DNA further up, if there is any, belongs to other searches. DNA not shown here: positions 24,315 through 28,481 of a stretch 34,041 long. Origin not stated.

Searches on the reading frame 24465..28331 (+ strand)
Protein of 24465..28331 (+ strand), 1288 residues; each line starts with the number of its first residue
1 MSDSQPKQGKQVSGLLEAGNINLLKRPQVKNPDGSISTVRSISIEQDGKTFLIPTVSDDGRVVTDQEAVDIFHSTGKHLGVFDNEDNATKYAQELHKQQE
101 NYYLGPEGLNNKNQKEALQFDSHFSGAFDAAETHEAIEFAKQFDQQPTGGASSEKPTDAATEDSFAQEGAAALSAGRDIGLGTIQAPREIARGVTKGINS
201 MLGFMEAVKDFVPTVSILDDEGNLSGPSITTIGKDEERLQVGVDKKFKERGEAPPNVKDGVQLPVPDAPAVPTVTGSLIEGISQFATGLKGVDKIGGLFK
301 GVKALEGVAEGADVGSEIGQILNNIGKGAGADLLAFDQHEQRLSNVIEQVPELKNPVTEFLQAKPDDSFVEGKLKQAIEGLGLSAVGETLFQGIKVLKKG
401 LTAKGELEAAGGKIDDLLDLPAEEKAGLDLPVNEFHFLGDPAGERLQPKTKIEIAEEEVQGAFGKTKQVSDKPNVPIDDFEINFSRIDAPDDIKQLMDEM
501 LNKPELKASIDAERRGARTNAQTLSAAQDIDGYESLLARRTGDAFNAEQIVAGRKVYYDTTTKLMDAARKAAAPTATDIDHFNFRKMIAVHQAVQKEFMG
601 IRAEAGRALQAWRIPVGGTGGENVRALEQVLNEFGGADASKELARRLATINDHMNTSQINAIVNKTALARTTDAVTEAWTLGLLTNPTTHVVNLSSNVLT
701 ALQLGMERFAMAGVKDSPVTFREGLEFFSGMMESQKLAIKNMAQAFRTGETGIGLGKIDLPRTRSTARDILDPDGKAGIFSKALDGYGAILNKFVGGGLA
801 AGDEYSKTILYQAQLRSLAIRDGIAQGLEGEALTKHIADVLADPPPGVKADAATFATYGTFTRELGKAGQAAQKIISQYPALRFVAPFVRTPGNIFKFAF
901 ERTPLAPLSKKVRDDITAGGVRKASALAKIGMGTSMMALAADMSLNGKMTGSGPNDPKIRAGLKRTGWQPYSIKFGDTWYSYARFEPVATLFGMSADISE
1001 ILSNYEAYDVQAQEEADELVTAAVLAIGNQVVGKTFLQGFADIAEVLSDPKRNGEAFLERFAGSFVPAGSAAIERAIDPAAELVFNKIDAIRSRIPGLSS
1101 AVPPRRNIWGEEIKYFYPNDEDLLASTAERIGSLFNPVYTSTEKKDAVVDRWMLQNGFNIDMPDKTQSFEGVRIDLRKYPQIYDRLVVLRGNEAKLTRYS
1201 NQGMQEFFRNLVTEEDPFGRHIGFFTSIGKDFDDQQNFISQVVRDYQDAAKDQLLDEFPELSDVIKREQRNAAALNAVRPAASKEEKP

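Call 24: search_protein_families(library=phrogs, proteins=[window:24465-28331:+], max_evalue=0.1)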
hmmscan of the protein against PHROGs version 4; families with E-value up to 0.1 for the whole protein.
window:24465-28331:+ (1288 aa): 2 families
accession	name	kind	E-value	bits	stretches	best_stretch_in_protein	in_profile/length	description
phrog_6651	-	head and packaging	1.1e-46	160.4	3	798-1266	862-1347/1375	internal virion protein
phrog_7196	-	unknown function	0.063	14.2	0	67-105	21-58/63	-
